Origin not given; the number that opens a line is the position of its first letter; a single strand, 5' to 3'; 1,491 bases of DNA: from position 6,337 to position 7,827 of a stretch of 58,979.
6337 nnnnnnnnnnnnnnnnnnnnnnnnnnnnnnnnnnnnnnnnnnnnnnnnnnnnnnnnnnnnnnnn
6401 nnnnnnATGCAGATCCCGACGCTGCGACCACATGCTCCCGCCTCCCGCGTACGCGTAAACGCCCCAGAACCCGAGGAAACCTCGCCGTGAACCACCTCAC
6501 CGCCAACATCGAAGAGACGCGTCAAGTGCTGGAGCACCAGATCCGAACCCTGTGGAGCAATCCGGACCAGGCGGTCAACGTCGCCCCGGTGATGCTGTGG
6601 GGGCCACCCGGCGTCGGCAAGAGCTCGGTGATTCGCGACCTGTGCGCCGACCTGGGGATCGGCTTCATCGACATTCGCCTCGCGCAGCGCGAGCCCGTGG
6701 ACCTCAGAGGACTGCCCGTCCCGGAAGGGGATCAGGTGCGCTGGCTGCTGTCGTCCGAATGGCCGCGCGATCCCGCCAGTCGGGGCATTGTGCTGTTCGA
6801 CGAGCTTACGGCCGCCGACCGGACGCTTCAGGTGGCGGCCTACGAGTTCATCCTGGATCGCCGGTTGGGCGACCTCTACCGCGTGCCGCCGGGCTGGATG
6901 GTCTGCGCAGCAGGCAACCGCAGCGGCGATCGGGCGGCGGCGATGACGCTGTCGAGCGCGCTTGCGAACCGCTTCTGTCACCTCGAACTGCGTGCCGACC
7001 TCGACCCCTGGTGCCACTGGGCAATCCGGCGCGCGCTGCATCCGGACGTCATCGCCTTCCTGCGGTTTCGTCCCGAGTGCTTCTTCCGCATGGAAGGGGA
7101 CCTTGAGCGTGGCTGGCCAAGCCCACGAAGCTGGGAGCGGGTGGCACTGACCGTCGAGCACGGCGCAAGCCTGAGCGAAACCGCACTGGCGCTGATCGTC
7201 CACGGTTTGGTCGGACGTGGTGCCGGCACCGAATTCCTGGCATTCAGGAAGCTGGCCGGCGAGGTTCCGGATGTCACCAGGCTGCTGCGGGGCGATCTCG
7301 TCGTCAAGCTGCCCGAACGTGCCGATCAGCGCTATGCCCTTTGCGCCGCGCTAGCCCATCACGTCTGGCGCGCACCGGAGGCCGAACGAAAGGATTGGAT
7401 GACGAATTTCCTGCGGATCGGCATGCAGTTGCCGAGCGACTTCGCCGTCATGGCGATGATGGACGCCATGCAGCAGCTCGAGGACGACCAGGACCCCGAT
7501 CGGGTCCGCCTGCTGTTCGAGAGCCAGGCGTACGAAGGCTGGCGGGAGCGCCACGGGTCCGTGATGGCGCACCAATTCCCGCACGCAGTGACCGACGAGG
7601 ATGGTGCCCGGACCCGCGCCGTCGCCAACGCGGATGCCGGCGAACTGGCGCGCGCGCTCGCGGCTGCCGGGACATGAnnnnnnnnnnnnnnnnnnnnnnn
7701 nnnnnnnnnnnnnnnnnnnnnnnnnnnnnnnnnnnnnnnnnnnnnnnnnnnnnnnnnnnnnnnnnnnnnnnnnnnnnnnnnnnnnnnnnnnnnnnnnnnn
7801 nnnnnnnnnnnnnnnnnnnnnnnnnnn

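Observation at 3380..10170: WYL-flanked three-gene cassette: LRR-like protein, MoxR AAA+, HExxH-vWA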

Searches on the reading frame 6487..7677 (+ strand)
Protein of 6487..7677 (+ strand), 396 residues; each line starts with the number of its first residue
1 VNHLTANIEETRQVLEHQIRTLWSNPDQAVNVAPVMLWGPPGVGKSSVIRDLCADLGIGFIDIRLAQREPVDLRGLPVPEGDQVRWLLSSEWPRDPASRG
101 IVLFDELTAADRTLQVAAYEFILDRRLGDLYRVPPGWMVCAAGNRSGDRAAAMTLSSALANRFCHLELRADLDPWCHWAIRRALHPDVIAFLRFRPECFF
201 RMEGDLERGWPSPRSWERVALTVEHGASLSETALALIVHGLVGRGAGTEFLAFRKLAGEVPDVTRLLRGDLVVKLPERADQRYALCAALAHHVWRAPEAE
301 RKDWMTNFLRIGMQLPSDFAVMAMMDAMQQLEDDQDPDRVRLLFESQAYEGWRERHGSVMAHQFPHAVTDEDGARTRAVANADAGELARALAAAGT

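Call 5: search_protein_families(library=pfam, proteins=[window:6487-7677:+], max_evalue=0.01)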
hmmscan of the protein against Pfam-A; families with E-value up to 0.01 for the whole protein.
window:6487-7677:+ (396 aa): 5 families
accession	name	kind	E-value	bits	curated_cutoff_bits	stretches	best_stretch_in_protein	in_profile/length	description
PF00004.35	AAA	-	3e-05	24.9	21.2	1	35-69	1-35/131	ATPase family associated with various cellular activities (AAA)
PF13191.12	AAA_16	-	3.4e-05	24.8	32.6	1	33-151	25-104/167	AAA ATPase domain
PF07728.20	AAA_5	-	0.00087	19.7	22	1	34-163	1-139/139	AAA domain (dynein-related subfamily)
PF05673.19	DUF815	-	0.0022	17.6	23.8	1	8-74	33-93/249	Protein of unknown function (DUF815)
PF07726.17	AAA_3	-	0.0035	17.7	27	1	35-163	2-129/131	ATPase family associated with various cellular activities (AAA)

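Call 6: search_protein_families(library=padloc, proteins=[window:6487-7677:+], max_evalue=0.01)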
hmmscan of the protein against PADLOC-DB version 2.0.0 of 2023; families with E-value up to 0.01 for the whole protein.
window:6487-7677:+ (396 aa): 0 families

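Call 7: search_protein_families(library=ncbifam, proteins=[window:6487-7677:+], max_evalue=0.01)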
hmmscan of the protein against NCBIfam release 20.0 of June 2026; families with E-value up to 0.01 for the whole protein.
window:6487-7677:+ (396 aa): 1 family
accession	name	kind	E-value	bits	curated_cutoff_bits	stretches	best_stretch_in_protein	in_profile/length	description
NF003229.0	PRK04195.1-5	equivalog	0.0031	16.3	280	1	9-62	23-74/413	replication factor C large subunit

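Call 41: search_solved_structures(query=window:6487-7677:+, max_evalue=0.01)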
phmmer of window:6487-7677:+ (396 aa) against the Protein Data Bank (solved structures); distinct sequences matched with E-value up to 0.01: 11.
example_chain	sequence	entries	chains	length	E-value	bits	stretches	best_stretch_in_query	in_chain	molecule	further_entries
6or5_A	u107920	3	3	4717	4.4e-08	35.3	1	32-164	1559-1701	Midasin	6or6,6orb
6i27_A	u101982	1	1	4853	5.3e-05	25.2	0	33-164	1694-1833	Midasin,Midasin,Midasin,Midasin,Midasin,Midasin,Midasin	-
6i26_A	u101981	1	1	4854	5.3e-05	25.2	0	33-164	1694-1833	Midasin,Midasin,Midasin,Midasin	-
6hyp_A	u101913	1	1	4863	5.4e-05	25.2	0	33-164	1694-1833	Midasin,Midasin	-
5jcs_s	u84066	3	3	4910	5.6e-05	25.1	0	33-164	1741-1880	Midasin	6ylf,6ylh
7swl_A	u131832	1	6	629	0.00099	21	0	8-64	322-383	Rix7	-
9qh4_A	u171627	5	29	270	0.0016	20.3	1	29-168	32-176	Protein NorQ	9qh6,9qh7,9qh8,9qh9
7t3i_A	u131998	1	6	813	0.002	20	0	8-64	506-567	Rix7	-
6mat_A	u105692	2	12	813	0.002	20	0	8-64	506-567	Rix7 mutant | Rix7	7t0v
9lgo_F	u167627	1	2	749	0.0058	18.5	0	34-100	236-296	ATPase family gene 2 protein homolog B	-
8rhn_O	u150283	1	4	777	0.0061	18.4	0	34-100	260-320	ATPase family gene 2 protein homolog B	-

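Call 47: search_protein_families(library=phrogs, proteins=[window:6487-7677:+], max_evalue=0.001)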
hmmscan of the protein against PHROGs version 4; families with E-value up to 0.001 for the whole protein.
window:6487-7677:+ (396 aa): 4 families
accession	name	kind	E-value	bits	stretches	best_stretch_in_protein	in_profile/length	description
phrog_1297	-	other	1.8e-79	268.3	1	34-345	27-338/356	ATPase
phrog_16335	-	other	1.5e-23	84.3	1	26-173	22-172/267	ATPase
phrog_21479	-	unknown function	3.7e-08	34.2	1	36-73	30-67/68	-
phrog_249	-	moron, auxiliary metabolic gene and host takeover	9.5e-06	26.2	1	33-163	128-269/380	porphyrin biosynthesis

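Call 67: search_dna_similar(query=window:6487-7677:+, collection=phages, mode=protein, max_rows=25, rows=spread)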
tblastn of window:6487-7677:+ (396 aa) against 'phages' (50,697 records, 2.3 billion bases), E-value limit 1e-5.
Records with a match: 834; places in all: 834; records where one place covers at least 80% of the query: 41.
Best place of each record, by identity: <60% 834.
By first word of the organism name: Escherichia 215; Pseudomonas 108; Vibrio 101; Klebsiella 70; Erwinia 35; Salmonella 34; Pectobacterium 26; Rhizobium 20; Cronobacter 17; Achromobacter 17; and 43 more.
By host as written in the record: - 124; Escherichia coli 75; Pseudomonas aeruginosa 38; Klebsiella pneumoniae 31; Pseudomonas aeruginosa PAO1 16; Campylobacter jejuni 15; Escherichia coli K-12 14; Cronobacter sakazakii 13; and 233 more.
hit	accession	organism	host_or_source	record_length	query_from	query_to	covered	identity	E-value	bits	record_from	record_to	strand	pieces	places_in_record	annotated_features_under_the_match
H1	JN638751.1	Bacillus phage G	Bacillus megaterium str. ATCC 43725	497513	19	329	79%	34.4%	8e-48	180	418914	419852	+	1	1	566: gp566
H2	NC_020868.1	Vibrio phage VBP32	Vibrio parahaemolyticus RIMD2210633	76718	1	333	84%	27.6%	8e-34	139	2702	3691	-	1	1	ATPase | hypothetical protein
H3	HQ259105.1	Escherichia phage vB_EcoP_G7C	-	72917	10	293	72%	30.4%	2e-24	111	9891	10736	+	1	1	hypothetical protein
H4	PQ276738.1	Pseudomonas phage BWKH3_R8_1A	Pseudomonas aeruginosa BWKH003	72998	36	292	65%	33.2%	5e-29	125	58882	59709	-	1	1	ATPase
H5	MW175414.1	Escherichia phage VEc25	Escherichia coli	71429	6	293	73%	29.6%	3e-25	114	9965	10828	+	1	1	hypothetical protein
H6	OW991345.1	Escherichia phage vB_Eco_AL25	-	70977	6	293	73%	29.2%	9e-25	112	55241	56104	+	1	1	Hypothetical protein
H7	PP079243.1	Burkholderia phage vB_BpP_HN02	Burkholdria pseudomallei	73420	13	304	74%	28.3%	2e-24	111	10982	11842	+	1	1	hypothetical protein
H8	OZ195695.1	Vibrio phage D456 g1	Seawater and oysters mix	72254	36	290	64%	32.1%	2e-29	126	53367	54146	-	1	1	ATPase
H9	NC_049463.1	Stenotrophomonas phage Pokken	Stenotrophomonas maltophilia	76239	31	308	70%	29.3%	5e-26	116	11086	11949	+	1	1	ATPase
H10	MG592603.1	Vibrio phage 1.238.A._10N.261.52.F10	Vibrio breoganii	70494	36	293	65%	31.2%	1e-30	129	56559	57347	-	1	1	P-loop containing nucleoside triphosphate hydrolase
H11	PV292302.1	Escherichia phage Jgk1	Escherichia coli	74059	10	291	71%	27.8%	1e-18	94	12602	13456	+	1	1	record has no annotation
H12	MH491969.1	Escherichia phage LL12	wastewater influent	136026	35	269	59%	33.2%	2e-29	126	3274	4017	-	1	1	MoxR ATPase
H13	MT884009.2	Escherichia phage vb_EcoM_bov11CS3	Escherichia coli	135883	35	269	59%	33.2%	2e-29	126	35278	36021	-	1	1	hypothetical protein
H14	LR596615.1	Yersinia phage fHe-Yen9-04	-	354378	1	293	74%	26.4%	1e-27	121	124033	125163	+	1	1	g208: Sll7029 protein | ribosome_binding_site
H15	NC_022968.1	Escherichia phage 4MG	Escherichia coli K-12 subsr. MG1655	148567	35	272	60%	31.9%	1e-27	121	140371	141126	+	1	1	ATPase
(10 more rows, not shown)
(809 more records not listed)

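Call 89: search_dna_similar(query=window:6487-7677:+, collection=plasmids, mode=protein, max_rows=15)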
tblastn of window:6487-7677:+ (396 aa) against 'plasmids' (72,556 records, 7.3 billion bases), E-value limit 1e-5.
Records with a match: 143; places in all: 148; records where one place covers at least 80% of the query: 9.
Best place of each record, by identity: 60-80% 1; <60% 142.
By first word of the organism name: Rhodococcus 28; Burkholderia 27; Streptomyces 11; Paraburkholderia 9; Cupriavidus 8; Mycobacterium 8; Synechocystis 5; Mycolicibacterium 4; Variovorax 4; Caballeronia 4; and 27 more.
By predicted mobility (MOB-suite, as given by PLSDB): non-mobilizable 74; mobilizable 38; conjugative 31.
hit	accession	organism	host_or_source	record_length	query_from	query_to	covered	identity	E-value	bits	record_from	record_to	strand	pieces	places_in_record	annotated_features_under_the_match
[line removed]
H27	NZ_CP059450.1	Azospirillum brasilense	Prokaryotes,soil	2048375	3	361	91%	56.4%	5e-123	399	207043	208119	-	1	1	none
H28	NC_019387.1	Thermus oshimai JL-2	-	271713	35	300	67%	42.4%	9e-52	193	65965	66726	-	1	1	MoxR family ATPase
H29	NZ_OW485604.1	Rhodovastum atsumiense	-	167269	13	361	88%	30.5%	4e-35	144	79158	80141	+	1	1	AAA family ATPase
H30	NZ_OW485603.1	Rhodovastum atsumiense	-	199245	36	361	82%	31.7%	7e-36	147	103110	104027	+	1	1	AAA family ATPase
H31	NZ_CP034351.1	Streptomyces sp. W1SF4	-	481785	34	334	76%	33.8%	3e-25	115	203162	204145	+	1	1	MoxR family ATPase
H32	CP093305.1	Ralstonia insidiosa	-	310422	2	333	84%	30.0%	4e-26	117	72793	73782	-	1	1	ATP-binding protein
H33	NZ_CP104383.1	Ralstonia pickettii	cell culture,aquaculture water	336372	2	333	84%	30.0%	4e-26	117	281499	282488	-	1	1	ATP-binding protein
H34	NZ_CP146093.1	Ralstonia sp. RRA.1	pure culture,Cupriavidus necator ...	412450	2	333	84%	30.0%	4e-26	117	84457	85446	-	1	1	ATP-binding protein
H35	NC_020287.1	Synechocystis sp. PCC 6803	-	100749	35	290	65%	38.7%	2e-44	172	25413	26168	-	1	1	MoxR family ATPase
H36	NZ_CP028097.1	Synechocystis sp. IPPAS B-1465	axenic culture,Synechocystis sp. GT-L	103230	35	290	65%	38.7%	2e-44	172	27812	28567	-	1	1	MoxR family ATPase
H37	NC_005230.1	Synechocystis sp. PCC 6803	-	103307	35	290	65%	38.7%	2e-44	172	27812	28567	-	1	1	MoxR family ATPase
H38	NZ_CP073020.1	Synechocystis sp. PCC 6803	cell culture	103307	35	290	65%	38.7%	2e-44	172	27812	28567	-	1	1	MoxR family ATPase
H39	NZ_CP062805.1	Cupriavidus basilensis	Cell culture,Sediment of a freshwater ...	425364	34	330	75%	31.8%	4e-27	120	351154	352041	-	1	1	ATP-binding protein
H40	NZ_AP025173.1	Cupriavidus sp. P-10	-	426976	34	330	75%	31.8%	4e-27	120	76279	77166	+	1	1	ATP-binding protein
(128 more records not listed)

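Call 90: get_annotated_region(hit=H26, flank=9000)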
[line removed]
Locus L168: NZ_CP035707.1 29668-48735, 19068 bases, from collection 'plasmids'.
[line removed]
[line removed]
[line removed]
host: -; source: cell culture; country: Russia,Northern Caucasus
typing (MOB-suite, as given by PLSDB): non-mobilizable
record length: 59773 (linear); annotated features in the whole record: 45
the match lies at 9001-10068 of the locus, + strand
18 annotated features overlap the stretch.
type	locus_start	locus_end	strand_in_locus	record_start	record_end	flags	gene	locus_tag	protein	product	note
CDS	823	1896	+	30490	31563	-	-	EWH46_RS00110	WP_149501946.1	WYL domain-containing protein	-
CDS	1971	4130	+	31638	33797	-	-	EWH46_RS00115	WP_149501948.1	ATP-binding protein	-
CDS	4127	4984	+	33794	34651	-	-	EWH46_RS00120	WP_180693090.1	Sir2 family NAD-dependent protein deacetylase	-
CDS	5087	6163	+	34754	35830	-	-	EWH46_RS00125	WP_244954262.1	DUF4804 domain-containing protein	-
CDS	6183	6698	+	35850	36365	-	-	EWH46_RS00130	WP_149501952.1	dual specificity protein phosphatase family protein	-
CDS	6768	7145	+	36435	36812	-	-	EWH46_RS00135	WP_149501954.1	hypothetical protein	-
CDS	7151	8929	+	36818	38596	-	-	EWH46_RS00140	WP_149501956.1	hypothetical protein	-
CDS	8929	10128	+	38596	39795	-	-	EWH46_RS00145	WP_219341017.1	MoxR family ATPase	-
CDS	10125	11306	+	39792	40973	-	-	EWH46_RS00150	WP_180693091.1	VWA-like domain-containing protein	-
CDS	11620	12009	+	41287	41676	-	-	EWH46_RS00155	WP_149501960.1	hypothetical protein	-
CDS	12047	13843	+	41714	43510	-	-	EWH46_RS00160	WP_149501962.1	DUF262 domain-containing protein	-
CDS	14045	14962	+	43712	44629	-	-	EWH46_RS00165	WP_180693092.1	ISAs1 family transposase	-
CDS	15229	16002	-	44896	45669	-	-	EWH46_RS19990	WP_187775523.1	IS66 family transposase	-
CDS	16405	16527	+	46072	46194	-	-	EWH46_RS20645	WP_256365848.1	hypothetical protein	-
CDS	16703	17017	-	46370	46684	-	-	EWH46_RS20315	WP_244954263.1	AAA family ATPase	-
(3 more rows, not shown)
